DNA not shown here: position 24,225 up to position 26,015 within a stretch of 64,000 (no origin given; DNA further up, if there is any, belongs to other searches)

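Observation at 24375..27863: Membrane protein plus soluble TraD/VirD4-like ATPase with a C-terminal zinc ribbon and poly-Pro/Lys tail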

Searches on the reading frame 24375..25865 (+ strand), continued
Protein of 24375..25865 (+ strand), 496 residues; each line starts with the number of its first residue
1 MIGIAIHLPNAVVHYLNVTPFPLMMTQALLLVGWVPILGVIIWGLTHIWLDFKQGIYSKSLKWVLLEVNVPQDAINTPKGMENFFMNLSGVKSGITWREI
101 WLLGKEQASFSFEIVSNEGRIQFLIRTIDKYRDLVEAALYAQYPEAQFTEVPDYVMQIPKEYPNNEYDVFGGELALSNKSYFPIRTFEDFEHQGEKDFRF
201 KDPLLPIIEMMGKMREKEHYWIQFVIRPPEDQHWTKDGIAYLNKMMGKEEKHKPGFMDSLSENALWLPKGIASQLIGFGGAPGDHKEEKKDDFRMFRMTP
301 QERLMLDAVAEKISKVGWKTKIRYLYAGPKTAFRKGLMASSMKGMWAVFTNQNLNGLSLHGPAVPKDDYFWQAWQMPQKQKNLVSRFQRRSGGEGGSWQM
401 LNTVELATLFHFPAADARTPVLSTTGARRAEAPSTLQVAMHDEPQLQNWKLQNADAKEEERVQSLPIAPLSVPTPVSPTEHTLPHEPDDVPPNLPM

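Call 69: find_homologous_proteins(query=L082:5965-8355:+)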
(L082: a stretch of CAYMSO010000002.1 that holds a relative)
Query L082:5965-8355:+ (797 aa): 1305 proteins with E <= 0.001 among 8000 candidates; the best 120 are listed.
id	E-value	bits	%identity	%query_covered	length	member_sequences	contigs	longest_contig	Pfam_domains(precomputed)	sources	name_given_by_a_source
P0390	0.0e+0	1783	100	100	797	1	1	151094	PF26449.1,PF10412.16,PF01935.24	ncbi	-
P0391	0.0e+0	1103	61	100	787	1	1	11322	PF26449.1,PF10412.16,PF01935.24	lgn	-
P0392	0.0e+0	1101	62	99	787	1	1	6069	PF26449.1,PF10412.16,PF01935.24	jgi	jgi:hypothetical protein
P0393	0.0e+0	1090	60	99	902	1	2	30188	PF26449.1,PF10412.16,PF01935.24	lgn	-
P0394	0.0e+0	1090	61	98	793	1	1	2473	PF26449.1,PF10412.16,PF01935.24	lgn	-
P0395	0.0e+0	1085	60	99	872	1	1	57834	PF26449.1,PF10412.16,PF01935.24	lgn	-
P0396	0.0e+0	1084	60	99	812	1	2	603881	PF26449.1,PF10412.16,PF01935.24,PF02534.21,PF01580.25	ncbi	-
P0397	0.0e+0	1083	60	99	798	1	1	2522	PF26449.1,PF10412.16,PF01935.24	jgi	jgi:hypothetical protein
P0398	0.0e+0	1080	61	96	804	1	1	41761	PF26449.1,PF10412.16,PF01935.24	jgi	jgi:energy-coupling factor transporter ATP-binding protein EcfA2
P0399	0.0e+0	1075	60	99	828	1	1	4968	PF26449.1,PF10412.16,PF01935.24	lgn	-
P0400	0.0e+0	1074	60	99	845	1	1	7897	PF26449.1,PF10412.16,PF01935.24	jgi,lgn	-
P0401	0.0e+0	1067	60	96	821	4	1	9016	PF26449.1,PF10412.16,PF01935.24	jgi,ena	-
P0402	0.0e+0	1065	60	98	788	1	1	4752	PF26449.1,PF10412.16,PF01935.24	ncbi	-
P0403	0.0e+0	1061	59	99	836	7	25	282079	PF26449.1,PF10412.16,PF01935.24,PF12696.14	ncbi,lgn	-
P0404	0.0e+0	1059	59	98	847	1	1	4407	PF26449.1,PF10412.16,PF01935.24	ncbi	ncbi:MAG: type IV secretory system conjugative DNA transfer family protein [Candidatus Dojkabacteria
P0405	0.0e+0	1058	59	99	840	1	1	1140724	PF26449.1,PF10412.16,PF01935.24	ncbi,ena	-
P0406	0.0e+0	1056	61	100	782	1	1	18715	PF26449.1,PF10412.16,PF01935.24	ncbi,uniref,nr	ncbi:ATP-binding protein [Candidatus Dojkabacteria bacterium]|uniref:ATP-binding protein n=1 Tax=Can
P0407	0.0e+0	1055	61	97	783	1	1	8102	PF26449.1,PF10412.16,PF01935.24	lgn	-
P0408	0.0e+0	1055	58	98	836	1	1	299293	PF26449.1,PF10412.16,PF01935.24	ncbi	ncbi:MAG: DUF87 domain-containing protein [Candidatus Dojkabacteria bacterium]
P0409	0.0e+0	1054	58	99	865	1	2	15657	PF26449.1,PF10412.16,PF01935.24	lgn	-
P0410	0.0e+0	1054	60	100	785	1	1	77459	PF26449.1,PF10412.16,PF01935.24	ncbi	-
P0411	0.0e+0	1053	60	99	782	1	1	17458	PF26449.1,PF10412.16,PF01935.24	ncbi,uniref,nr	ncbi:ATP-binding protein [Candidatus Dojkabacteria bacterium]|uniref:ATP-binding protein n=1 Tax=Can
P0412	0.0e+0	1052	60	100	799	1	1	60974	PF26449.1,PF10412.16,PF01935.24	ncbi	-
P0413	0.0e+0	1048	60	98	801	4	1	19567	PF26449.1,PF10412.16,PF01935.24,PF12696.14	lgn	-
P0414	0.0e+0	1047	60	96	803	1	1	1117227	PF26449.1,PF10412.16,PF01935.24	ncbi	-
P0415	0.0e+0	1047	58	99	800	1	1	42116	PF26449.1,PF10412.16,PF01935.24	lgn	-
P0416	0.0e+0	1047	59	100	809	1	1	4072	PF26449.1,PF10412.16,PF01935.24,PF12696.14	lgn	-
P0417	0.0e+0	1046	59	99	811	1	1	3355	PF26449.1,PF10412.16,PF01935.24,PF12696.14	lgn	-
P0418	0.0e+0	1043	58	99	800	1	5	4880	PF26449.1,PF10412.16,PF01935.24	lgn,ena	-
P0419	0.0e+0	1042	58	99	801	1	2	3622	PF26449.1,PF10412.16,PF01935.24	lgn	-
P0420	0.0e+0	1042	58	99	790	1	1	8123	PF26449.1,PF10412.16,PF01935.24,PF12696.14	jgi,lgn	-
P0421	0.0e+0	1041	57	99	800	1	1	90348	PF26449.1,PF10412.16,PF01935.24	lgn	-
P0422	0.0e+0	1039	59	98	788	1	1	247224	PF26449.1,PF10412.16,PF01935.24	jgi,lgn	-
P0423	0.0e+0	1038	59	96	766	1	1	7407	PF26449.1,PF10412.16,PF01935.24,PF12696.14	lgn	-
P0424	0.0e+0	1036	58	99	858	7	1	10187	PF26449.1,PF10412.16,PF01935.24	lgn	-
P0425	0.0e+0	1035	58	97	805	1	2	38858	PF26449.1,PF10412.16,PF01935.24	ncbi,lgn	ncbi:MAG: type IV secretory system conjugative DNA transfer family protein [Candidatus Dojkabacteria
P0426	0.0e+0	1034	59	99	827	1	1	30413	PF26449.1,PF10412.16,PF01935.24,PF12696.14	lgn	-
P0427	0.0e+0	1033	57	100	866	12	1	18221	PF26449.1,PF10412.16,PF01935.24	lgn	-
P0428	0.0e+0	1031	58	100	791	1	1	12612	PF26449.1,PF10412.16,PF01935.24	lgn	-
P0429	0.0e+0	1018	58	99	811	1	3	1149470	PF26449.1,PF10412.16,PF01935.24,PF12696.14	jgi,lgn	jgi:hypothetical protein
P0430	0.0e+0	1013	59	97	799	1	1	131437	PF26449.1,PF10412.16,PF01935.24,PF12696.14,PF25199.2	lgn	-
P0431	0.0e+0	1011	59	96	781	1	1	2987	PF26449.1,PF10412.16,PF01935.24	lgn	-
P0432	1.8e-297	1007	59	97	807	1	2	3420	PF26449.1,PF10412.16,PF01935.24,PF12696.14,PF25199.2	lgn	-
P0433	3.8e-294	996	58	100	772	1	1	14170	PF26449.1,PF10412.16,PF01935.24,PF02534.21,PF12696.14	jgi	jgi:hypothetical protein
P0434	4.5e-293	992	57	96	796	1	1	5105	PF26449.1,PF10412.16,PF01935.24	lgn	-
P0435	5.5e-293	992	56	96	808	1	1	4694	PF26449.1,PF10412.16,PF01935.24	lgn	-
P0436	5.9e-293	992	56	99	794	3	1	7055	PF26449.1,PF10412.16,PF01935.24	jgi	jgi:hypothetical protein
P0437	9.5e-289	978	57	96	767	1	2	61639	PF26449.1,PF10412.16,PF01935.24,PF12696.14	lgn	-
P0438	2.6e-288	977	57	99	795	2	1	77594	PF26449.1,PF10412.16,PF01935.24,PF12696.14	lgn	-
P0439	4.0e-288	976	56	100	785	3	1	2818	PF26449.1,PF10412.16,PF01935.24,PF12696.14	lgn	-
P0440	8.1e-288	975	55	100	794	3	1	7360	PF26449.1,PF10412.16,PF01935.24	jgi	jgi:hypothetical protein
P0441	1.1e-287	974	56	96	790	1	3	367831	PF26449.1,PF10412.16,PF01935.24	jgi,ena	-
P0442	3.6e-287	973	57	97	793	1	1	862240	PF26449.1,PF10412.16,PF01935.24,PF12696.14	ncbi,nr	ncbi:MAG: hypothetical protein KatS3mg085_121 [Candidatus Dojkabacteria bacterium]|nr:MAG: hypotheti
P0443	3.8e-287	973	55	99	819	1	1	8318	PF26449.1,PF10412.16,PF01935.24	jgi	jgi:hypothetical protein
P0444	5.6e-287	972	57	96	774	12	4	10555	PF26449.1,PF10412.16,PF01935.24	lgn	-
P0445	1.3e-284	964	56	96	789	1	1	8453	PF26449.1,PF10412.16,PF01935.24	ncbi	-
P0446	2.5e-283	960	53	99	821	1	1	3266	PF26449.1,PF10412.16,PF01935.24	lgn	-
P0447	6.5e-282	955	55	98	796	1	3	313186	PF26449.1,PF10412.16,PF01935.24,PF12696.14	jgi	jgi:hypothetical protein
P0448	5.1e-280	949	54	97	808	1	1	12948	PF26449.1,PF10412.16,PF01935.24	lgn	-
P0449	9.8e-279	945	53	97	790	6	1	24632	PF26449.1,PF10412.16,PF01935.24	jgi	-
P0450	1.0e-278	945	57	96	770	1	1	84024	PF26449.1,PF10412.16,PF01935.24,PF12696.14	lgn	-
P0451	9.5e-278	942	55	98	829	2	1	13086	PF26449.1,PF10412.16,PF01935.24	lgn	-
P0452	1.3e-277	941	54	97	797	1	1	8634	PF26449.1,PF10412.16,PF01935.24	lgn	-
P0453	7.8e-277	939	53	100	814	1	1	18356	PF26449.1,PF10412.16,PF01935.24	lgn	-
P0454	8.0e-277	939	54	99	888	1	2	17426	PF26449.1,PF10412.16,PF01935.24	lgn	-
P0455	5.4e-276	936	53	96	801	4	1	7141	PF26449.1,PF10412.16,PF01935.24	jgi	jgi:hypothetical protein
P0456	4.4e-274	929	52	99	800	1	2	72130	PF26449.1,PF10412.16,PF01935.24,PF02534.21,PF12696.14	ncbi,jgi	jgi:hypothetical protein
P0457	1.8e-272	924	51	99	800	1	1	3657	PF26449.1,PF10412.16,PF01935.24,PF02534.21,PF12696.14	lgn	-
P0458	2.6e-271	920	54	96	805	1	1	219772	PF26449.1,PF10412.16,PF01935.24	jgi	jgi:hypothetical protein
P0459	6.3e-270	916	52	99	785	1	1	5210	PF26449.1,PF10412.16,PF01935.24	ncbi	-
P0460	8.9e-268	909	53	97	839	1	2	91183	PF26449.1,PF10412.16,PF01935.24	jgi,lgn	jgi:hypothetical protein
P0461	1.1e-265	902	51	97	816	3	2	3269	PF26449.1,PF10412.16,PF01935.24,PF12696.14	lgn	-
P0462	2.8e-265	900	59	83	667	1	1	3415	PF26449.1,PF10412.16,PF01935.24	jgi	-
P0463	4.8e-265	900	52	100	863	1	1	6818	PF26449.1,PF10412.16,PF01935.24,PF12696.14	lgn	-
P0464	1.7e-264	898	53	99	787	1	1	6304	PF26449.1,PF10412.16,PF01935.24,PF12846.14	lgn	-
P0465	3.1e-264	897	52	99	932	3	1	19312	PF26449.1,PF10412.16,PF01935.24,PF02534.21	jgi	jgi:hypothetical protein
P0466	2.2e-262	891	51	100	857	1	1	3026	PF26449.1,PF10412.16,PF01935.24,PF12696.14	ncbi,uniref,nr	ncbi:type IV secretion system DNA-binding domain-containing protein [Candidatus Dojkabacteria bacter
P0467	3.9e-261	887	51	100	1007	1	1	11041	PF26449.1,PF01935.24,PF12696.14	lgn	-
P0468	1.9e-260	884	53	96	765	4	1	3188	PF26449.1,PF10412.16,PF01935.24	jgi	jgi:hypothetical protein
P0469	8.3e-260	882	51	100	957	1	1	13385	PF26449.1,PF10412.16,PF01935.24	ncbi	-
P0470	2.6e-259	881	51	100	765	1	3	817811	PF26449.1,PF10412.16,PF01935.24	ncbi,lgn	-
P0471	3.6e-259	880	52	97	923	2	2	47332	PF26449.1,PF10412.16,PF01935.24,PF02534.21,PF12696.14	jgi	jgi:hypothetical protein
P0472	2.4e-258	877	60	83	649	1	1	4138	PF26449.1,PF10412.16,PF01935.24,PF12696.14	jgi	-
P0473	2.4e-258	877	52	100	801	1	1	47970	PF26449.1,PF10412.16,PF01935.24,PF12696.14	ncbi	-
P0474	7.2e-258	876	51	100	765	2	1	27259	PF26449.1,PF10412.16,PF01935.24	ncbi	-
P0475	1.9e-257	874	52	99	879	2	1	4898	PF26449.1,PF10412.16,PF12696.14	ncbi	-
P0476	2.3e-257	874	52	97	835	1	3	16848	PF26449.1,PF10412.16,PF01935.24,PF13401.13,PF02534.21,PF12696.14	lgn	-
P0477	3.0e-257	874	51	99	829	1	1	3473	PF26449.1,PF10412.16,PF01935.24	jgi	jgi:hypothetical protein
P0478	3.1e-257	874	51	98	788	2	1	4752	PF26449.1,PF10412.16,PF01935.24,PF13401.13,PF02534.21,PF12696.14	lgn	-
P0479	4.6e-257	873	51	100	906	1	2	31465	PF26449.1,PF10412.16,PF12696.14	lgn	-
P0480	1.3e-255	868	51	99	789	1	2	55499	PF26449.1,PF10412.16,PF01935.24,PF12696.14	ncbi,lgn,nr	ncbi:MAG: type IV secretory system conjugative DNA transfer family protein [Candidatus Doudnabacteri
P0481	7.0e-255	866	50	100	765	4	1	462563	PF26449.1,PF10412.16,PF01935.24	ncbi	-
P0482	7.8e-255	866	50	100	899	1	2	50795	PF26449.1,PF10412.16,PF01935.24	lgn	-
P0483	4.0e-252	857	50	100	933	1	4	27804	PF26449.1,PF10412.16,PF01935.24,PF12696.14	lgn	-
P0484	5.9e-250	850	52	96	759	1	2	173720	PF26449.1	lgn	-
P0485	6.5e-249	846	53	96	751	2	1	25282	PF26449.1,PF10412.16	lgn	-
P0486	6.3e-248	843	50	96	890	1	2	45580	PF26449.1,PF10412.16,PF01935.24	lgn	-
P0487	1.0e-247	842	51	96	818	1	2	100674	PF26449.1,PF10412.16,PF01935.24,PF12696.14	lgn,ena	-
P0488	1.6e-246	838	65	71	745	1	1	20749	PF26449.1,PF10412.16,PF01935.24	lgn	-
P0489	2.8e-245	834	48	100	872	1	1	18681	PF26449.1,PF10412.16,PF01935.24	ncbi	-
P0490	5.9e-245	833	50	97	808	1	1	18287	PF26449.1,PF10412.16,PF01935.24,PF02534.21,PF12696.14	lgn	-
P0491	1.7e-241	822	49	99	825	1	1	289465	PF26449.1,PF10412.16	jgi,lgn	jgi:hypothetical protein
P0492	2.7e-241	821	47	100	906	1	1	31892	PF26449.1,PF10412.16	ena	-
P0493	4.9e-241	820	48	99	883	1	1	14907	PF26449.1,PF10412.16,PF01935.24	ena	-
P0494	1.1e-239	816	49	96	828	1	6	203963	PF26449.1,PF10412.16,PF01935.24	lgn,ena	-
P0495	1.0e-238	813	48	99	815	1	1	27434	PF26449.1,PF10412.16,PF01935.24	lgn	-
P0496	4.8e-238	810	61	73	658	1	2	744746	PF26449.1,PF10412.16,PF01935.24,PF01580.25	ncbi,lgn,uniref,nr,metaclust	ncbi:MAG: AAA-like domain protein [candidate division WS6 bacterium OLB20]|uniref:AAA-like domain pr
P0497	4.9e-238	810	48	97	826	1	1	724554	PF26449.1,PF10412.16,PF01935.24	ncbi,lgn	ncbi:MAG: type IV secretory system conjugative DNA transfer family protein [Candidatus Dojkabacteria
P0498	2.2e-237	808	48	99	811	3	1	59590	PF26449.1,PF10412.16,PF01935.24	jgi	-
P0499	2.5e-237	808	48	96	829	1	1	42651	PF26449.1,PF10412.16,PF01935.24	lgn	-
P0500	3.3e-237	808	49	96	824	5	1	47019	PF26449.1,PF10412.16,PF01935.24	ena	-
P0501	3.6e-237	807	48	100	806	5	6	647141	PF26449.1,PF10412.16,PF01935.24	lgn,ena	-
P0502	4.2e-237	807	49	97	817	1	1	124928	PF26449.1,PF10412.16,PF01935.24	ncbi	-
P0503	4.3e-237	807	48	99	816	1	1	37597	PF26449.1,PF10412.16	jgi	jgi:hypothetical protein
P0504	7.3e-237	806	48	100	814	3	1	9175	PF26449.1,PF10412.16,PF01935.24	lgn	-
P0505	1.0e-236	806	48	96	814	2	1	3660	PF26449.1,PF10412.16,PF01935.24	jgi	jgi:hypothetical protein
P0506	1.1e-236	806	48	99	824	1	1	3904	PF26449.1,PF10412.16,PF01935.24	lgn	-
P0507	1.3e-236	806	47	100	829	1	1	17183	PF26449.1,PF10412.16,PF01935.24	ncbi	-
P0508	2.1e-236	805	49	95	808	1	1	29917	PF26449.1,PF10412.16,PF01935.24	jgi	jgi:hypothetical protein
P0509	2.1e-236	805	47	100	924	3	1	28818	PF26449.1,PF10412.16,PF01935.24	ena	-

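Call 73: search_protein_families(library=padloc, proteins=[window:24375-25862:+, L082:5965-8355:+], max_evalue=0.01)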
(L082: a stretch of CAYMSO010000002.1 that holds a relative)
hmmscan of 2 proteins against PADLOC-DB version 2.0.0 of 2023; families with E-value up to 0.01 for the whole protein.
window:24375-25862:+ (496 aa): 0 families

L082:5965-8355:+ (797 aa): 3 families
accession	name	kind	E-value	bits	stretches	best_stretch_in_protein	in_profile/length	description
PDLC04140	mad8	-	2.7e-12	44.8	1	388-729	26-284/314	mads_8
PDLC04103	HerA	-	1.8e-06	24.6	1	646-698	459-507/579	-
PDLC04105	HerA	-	2.1e-06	24.6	0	389-433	166-211/576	-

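Call 101: find_related_loci(query=A1, collection=viral_contigs, flank=6000)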
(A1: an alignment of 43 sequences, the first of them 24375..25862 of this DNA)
Query A1 (496 aa) in viral_contigs; peptide patterns used: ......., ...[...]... (x = any residue, [..] = any of these).
48 stretches matched a pattern, but none encodes a relative of the query by tblastn (E <= 1e-3).
